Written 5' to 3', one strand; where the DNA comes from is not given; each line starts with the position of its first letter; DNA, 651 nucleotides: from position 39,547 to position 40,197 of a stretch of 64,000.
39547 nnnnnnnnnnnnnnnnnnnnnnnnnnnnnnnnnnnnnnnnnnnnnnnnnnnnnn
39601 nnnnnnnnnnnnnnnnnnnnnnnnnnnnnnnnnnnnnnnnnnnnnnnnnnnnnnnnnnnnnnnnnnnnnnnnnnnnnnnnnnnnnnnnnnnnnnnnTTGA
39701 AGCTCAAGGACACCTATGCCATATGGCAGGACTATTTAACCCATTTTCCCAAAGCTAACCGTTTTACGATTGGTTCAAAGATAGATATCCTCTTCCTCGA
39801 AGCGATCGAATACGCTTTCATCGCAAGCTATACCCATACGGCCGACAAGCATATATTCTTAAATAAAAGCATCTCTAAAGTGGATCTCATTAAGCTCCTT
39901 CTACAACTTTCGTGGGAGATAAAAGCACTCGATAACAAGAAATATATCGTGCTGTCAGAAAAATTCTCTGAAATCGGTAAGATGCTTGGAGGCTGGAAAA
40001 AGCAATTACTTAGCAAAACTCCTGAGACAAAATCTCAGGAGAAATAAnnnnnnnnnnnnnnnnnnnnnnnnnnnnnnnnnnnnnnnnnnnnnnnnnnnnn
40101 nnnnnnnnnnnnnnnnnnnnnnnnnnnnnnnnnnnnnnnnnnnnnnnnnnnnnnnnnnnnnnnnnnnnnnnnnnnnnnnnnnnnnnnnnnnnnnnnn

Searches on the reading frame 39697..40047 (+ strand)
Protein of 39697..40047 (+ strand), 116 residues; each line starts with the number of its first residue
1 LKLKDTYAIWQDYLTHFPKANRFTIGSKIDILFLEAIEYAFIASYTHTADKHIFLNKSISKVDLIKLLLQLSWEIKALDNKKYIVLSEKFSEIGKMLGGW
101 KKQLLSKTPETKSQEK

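Call 5: search_protein_families(library=pfam, proteins=[window:39697-40047:+], max_evalue=0.1)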
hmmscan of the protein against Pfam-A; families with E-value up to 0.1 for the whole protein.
window:39697-40047:+ (116 aa): 2 families
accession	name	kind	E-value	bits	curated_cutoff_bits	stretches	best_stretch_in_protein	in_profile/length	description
PF22296.2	bAvd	-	7.4e-12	46.1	40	1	12-103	16-106/107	bAvd-like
PF05635.17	23S_rRNA_IVP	-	0.022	15.4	33.8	1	46-98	53-105/106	23S rRNA-intervening sequence protein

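Call 25: find_encoding_contigs(protein=window:39697-40047:+, flank=3000, max_places=10)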
Protein window:39697-40047:+ (116 aa): 3 contigs read that carry it; 1 place shown.
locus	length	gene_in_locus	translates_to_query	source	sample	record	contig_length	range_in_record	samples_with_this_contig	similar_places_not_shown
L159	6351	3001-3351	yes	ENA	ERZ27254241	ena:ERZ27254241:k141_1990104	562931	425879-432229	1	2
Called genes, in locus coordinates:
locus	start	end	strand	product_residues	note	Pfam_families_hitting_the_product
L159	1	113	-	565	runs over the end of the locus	PF03485:Arg_tRNA_synt_N, PF00750:tRNA-synt_1d, PF05746:DALR_1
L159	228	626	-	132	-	-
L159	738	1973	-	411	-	PF00464:SHMT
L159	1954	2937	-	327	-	PF00078:RVT_1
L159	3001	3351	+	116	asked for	PF22296:bAvd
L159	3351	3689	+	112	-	-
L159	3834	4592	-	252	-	-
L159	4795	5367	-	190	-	PF00281:Ribosomal_L5, PF00673:Ribosomal_L5_C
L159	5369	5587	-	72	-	PF00467:KOW (weak), PF17136:ribosomal_L24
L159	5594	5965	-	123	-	PF00238:Ribosomal_L14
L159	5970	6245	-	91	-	PF00366:Ribosomal_S17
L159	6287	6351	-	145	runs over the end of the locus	PF00252:Ribosomal_L16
